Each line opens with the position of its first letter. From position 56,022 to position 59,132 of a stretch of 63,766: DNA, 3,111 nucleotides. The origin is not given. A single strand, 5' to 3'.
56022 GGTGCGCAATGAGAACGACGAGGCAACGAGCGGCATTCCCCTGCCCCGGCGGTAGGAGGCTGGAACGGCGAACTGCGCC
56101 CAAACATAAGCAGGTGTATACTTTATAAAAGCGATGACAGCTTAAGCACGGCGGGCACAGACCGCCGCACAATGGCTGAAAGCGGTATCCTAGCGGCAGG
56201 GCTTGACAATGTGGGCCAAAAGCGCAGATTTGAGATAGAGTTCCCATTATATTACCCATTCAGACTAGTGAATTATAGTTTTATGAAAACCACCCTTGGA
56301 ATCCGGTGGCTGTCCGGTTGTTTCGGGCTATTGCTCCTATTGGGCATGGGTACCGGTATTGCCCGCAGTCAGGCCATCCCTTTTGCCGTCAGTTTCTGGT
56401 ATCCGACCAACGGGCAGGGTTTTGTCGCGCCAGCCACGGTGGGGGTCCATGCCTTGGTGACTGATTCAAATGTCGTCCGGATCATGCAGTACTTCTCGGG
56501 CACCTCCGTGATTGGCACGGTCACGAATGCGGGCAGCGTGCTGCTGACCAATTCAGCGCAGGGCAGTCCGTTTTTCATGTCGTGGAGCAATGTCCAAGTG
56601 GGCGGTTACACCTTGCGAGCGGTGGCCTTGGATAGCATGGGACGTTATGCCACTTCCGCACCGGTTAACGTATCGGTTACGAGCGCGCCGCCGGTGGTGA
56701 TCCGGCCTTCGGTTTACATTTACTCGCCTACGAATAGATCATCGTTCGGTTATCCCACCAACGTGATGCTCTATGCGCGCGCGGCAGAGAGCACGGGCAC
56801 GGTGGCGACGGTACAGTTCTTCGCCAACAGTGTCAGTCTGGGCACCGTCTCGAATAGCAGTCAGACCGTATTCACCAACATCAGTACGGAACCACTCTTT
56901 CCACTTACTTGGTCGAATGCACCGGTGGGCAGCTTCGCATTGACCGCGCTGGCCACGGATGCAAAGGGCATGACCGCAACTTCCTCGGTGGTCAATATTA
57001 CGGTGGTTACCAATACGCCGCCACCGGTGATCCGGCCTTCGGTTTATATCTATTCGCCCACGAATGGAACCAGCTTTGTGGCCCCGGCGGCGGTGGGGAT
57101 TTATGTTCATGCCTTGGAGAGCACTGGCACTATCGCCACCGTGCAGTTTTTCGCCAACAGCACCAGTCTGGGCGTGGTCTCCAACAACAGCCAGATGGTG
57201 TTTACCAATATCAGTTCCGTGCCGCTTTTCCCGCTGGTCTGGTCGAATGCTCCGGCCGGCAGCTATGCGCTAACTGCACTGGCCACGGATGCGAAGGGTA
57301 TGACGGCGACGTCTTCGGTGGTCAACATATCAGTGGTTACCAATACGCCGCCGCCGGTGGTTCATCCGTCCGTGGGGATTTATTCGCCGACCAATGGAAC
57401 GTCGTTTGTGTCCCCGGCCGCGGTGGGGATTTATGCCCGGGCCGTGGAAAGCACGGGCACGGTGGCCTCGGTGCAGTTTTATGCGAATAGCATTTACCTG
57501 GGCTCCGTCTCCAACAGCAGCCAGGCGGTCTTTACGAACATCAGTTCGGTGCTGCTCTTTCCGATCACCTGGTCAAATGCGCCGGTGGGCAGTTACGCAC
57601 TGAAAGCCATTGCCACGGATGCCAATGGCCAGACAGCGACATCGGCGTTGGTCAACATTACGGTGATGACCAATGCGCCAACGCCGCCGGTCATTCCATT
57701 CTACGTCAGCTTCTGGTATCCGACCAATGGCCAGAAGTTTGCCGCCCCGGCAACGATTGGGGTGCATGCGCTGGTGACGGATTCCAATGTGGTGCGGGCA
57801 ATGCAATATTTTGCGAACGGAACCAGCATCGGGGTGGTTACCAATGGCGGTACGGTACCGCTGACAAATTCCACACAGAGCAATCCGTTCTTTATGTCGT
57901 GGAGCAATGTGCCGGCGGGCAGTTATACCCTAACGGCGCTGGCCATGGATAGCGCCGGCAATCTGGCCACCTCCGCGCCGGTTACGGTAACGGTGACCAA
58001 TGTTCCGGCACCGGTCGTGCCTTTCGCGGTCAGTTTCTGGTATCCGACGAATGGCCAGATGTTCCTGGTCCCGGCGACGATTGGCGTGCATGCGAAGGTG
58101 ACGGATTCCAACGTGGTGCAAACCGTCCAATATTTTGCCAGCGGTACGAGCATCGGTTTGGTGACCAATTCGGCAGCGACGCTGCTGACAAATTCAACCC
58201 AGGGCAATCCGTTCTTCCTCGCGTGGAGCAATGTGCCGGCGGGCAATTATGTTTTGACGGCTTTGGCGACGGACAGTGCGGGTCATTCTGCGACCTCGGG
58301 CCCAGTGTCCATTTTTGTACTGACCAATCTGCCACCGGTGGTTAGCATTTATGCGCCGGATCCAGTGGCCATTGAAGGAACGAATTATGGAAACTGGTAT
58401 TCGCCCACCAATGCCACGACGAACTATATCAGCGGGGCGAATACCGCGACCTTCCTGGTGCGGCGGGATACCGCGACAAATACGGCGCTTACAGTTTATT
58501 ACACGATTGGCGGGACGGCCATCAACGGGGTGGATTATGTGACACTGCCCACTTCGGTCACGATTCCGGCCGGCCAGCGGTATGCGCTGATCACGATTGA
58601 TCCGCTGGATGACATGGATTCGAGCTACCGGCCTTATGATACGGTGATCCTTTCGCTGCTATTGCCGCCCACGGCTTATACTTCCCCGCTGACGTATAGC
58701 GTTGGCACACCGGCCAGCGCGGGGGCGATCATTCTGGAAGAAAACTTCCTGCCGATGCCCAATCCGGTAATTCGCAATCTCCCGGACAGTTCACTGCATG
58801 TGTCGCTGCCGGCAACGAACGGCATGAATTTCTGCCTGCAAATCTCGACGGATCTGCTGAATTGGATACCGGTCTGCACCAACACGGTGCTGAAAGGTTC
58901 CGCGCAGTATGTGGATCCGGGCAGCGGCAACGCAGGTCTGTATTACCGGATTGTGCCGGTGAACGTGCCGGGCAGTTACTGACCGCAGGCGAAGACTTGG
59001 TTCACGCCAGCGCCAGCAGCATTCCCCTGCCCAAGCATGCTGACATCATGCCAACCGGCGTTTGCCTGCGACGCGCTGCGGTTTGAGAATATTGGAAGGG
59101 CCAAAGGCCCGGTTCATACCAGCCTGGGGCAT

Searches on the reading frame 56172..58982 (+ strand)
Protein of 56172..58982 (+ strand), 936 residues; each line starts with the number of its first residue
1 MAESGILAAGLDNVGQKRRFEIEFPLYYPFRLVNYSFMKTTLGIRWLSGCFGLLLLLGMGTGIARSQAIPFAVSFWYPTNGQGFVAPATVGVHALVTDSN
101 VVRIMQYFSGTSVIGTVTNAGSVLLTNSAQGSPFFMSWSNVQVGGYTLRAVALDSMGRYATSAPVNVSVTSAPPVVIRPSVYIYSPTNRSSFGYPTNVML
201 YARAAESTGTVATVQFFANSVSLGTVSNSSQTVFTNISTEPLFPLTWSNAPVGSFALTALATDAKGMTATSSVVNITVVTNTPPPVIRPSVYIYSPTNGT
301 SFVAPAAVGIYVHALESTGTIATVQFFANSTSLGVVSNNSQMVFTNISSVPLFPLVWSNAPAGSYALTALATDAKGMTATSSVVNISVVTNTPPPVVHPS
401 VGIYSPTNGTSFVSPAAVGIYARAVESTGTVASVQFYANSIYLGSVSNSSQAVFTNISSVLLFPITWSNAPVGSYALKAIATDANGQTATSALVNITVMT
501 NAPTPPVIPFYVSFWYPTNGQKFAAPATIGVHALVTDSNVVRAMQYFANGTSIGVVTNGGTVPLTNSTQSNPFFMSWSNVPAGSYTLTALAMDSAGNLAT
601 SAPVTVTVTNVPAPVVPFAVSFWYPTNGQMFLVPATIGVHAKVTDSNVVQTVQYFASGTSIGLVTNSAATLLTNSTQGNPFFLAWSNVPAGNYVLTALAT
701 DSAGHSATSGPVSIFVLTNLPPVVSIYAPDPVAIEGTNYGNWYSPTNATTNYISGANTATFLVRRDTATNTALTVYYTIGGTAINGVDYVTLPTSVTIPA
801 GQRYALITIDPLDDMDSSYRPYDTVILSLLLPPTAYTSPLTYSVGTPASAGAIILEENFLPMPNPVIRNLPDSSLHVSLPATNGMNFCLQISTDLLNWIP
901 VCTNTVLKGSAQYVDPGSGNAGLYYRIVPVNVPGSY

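Call 8: search_protein_families(library=pfam, proteins=[window:56172-58982:+], max_evalue=0.001)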
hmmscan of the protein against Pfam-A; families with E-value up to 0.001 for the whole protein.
window:56172-58982:+ (936 aa): 10 families
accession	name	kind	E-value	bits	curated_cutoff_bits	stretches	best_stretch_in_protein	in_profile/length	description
PF17957.7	Big_7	-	6.7e-38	129.6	24.1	5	512-589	3-70/70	Bacterial Ig domain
PF07495.19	Y_Y_Y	-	8.4e-17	61.3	26.6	0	568-608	25-62/65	Y_Y_Y domain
PF19077.6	Big_13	-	3.8e-12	47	27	1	556-608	46-100/102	Bacterial Ig-like domain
PF13750.12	Big_3_3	-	3.5e-10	40.2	27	0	686-732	10-56/157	Bacterial Ig-like domain (group 3)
PF15418.12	DUF4625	-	1.3e-05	25.9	27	0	358-386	101-128/131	Domain of unknown function (DUF4625)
PF13953.12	PapC_C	-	4.8e-05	23.5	27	0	549-580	22-53/66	PapC C-terminal domain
PF00028.23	Cadherin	-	6.2e-05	23.8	28.8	0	583-608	65-92/93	Cadherin domain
PF18981.6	InlK_D3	-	0.00014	22.3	25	0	582-608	49-75/75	Internalin K domain (D3/D4)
PF02494.22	HYR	-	0.0006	20.5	21.7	0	578-608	52-81/81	HYR domain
PF03160.20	Calx-beta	-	0.0008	19.9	27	0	751-856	16-117/119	Calx-beta domain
